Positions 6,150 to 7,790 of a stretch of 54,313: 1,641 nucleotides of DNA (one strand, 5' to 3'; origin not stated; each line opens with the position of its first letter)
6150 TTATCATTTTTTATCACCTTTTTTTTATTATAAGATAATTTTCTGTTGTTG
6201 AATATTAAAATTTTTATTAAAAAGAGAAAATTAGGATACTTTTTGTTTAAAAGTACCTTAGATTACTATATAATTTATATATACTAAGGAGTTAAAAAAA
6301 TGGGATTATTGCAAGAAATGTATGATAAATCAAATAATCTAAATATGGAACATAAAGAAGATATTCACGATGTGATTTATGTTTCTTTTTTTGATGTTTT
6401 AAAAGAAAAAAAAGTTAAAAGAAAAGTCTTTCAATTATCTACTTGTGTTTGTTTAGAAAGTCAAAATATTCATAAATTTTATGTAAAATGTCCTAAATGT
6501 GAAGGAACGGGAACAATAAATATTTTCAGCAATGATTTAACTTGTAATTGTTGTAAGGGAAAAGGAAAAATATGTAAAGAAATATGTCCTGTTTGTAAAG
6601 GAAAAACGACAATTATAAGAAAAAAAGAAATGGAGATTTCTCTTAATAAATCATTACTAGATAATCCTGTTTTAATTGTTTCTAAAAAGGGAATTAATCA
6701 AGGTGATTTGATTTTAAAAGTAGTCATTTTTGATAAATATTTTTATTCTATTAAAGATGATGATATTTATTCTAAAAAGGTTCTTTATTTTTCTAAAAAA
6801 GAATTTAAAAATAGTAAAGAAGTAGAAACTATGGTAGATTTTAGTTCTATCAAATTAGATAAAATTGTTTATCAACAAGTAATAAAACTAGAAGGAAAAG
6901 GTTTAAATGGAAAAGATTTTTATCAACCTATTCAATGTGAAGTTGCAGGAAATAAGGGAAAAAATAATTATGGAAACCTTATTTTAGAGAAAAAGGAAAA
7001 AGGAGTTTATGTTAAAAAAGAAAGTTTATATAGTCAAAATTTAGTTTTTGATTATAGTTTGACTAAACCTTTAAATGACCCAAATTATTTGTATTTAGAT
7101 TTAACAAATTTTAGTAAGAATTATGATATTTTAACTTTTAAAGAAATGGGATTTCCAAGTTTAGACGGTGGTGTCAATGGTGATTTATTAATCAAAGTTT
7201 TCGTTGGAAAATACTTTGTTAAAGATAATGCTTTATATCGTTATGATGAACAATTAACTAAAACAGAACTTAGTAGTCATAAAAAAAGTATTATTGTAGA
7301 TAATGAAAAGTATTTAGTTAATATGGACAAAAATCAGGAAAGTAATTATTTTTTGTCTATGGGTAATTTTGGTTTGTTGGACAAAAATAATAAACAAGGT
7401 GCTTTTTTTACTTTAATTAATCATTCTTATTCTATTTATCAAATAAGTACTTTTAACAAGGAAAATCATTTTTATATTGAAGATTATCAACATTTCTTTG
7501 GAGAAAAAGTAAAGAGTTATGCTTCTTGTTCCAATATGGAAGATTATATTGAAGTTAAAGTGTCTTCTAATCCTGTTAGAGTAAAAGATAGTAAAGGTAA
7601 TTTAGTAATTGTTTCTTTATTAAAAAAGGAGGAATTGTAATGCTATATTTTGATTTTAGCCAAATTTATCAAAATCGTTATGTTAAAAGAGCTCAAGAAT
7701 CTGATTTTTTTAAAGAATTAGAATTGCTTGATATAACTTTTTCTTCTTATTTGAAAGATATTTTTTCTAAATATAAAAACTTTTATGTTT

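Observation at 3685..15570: Candidate undescribed helicase-centred system: two crippled DnaJ paralogs, a Upf1-like helicase and a surface protein, divergent from an orphan dual-HEPN RNase and a nucleotidase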

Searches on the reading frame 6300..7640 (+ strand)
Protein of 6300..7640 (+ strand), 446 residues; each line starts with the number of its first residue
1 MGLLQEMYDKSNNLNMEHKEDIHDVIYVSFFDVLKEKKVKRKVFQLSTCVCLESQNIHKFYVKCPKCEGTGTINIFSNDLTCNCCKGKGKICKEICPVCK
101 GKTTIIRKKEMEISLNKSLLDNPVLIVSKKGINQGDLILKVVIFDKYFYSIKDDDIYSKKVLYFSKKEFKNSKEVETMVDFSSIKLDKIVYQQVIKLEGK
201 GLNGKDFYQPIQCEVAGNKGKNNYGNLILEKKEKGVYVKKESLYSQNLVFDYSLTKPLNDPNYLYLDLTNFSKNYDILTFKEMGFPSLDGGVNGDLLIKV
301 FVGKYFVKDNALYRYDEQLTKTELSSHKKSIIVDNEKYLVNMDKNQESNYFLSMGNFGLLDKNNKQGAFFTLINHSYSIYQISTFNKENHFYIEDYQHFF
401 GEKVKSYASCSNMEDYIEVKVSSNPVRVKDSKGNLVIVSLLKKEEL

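Call 3: search_protein_families(library=pfam, proteins=[window:6300-7640:+], max_evalue=0.01)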
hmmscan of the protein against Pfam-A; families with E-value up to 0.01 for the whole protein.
window:6300-7640:+ (446 aa): 2 families
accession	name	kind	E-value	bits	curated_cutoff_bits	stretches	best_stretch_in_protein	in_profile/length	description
PF01556.23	DnaJ_C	-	5.5e-08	33.4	26.6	1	48-204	27-134/152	DnaJ C terminal domain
PF00684.25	DnaJ_CXXCXGXG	-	0.0007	20.2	32.7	1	55-102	10-64/65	DnaJ central domain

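Call 4: search_protein_families(library=padloc, proteins=[window:6300-7640:+], max_evalue=0.01)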
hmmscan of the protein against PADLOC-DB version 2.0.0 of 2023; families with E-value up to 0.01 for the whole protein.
window:6300-7640:+ (446 aa): 1 family
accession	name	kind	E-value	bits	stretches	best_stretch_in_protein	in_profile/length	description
PDLC04253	PDC-M01B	-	1.6e-05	22.4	1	12-120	229-332/366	-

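Call 5: search_protein_families(library=ncbifam, proteins=[window:6300-7640:+], max_evalue=0.01)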
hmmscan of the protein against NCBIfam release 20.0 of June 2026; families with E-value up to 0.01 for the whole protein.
window:6300-7640:+ (446 aa): 9 families
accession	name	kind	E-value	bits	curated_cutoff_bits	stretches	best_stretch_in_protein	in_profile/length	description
TIGR02349.1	DnaJ_bact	equivalog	6.2e-22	78.5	377.2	1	13-204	110-318/354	molecular chaperone DnaJ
NF008035.0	PRK10767.1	subfamily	1.5e-15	57.2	338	1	15-203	110-311/374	molecular chaperone DnaJ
NF010894.0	PRK14301.1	equivalog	5.6e-12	45.3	548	1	20-202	118-313/373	chaperone protein DnaJ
NF010872.0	PRK14279.1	equivalog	7.4e-08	31.9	556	1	22-202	149-342/394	molecular chaperone DnaJ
NF010885.0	PRK14292.1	equivalog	2.2e-07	30.2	585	1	25-187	118-295/371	chaperone protein DnaJ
NF010874.0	PRK14281.1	equivalog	2.4e-05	23.6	619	1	36-178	157-310/397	chaperone protein DnaJ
NF010871.0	PRK14278.1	equivalog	4.5e-05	22.5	502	1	57-202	152-313/378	molecular chaperone DnaJ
NF058604.1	RtpA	equivalog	0.001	19.1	65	0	80-107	10-37/50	anti-TRAP protein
NF037946.1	terminal_TopJ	equivalog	0.002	16.7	300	1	8-162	589-743/810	terminal organelle assembly protein TopJ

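Call 91: search_protein_families(library=phrogs, proteins=[window:6300-7640:+], max_evalue=0.001)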
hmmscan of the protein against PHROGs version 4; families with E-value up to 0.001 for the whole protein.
window:6300-7640:+ (446 aa): 2 families
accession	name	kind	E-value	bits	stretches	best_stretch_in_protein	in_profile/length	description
phrog_14336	-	unknown function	6.2e-10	39.9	1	12-203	109-313/363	-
phrog_4046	-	unknown function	0.00024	21.7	1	53-105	41-94/301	-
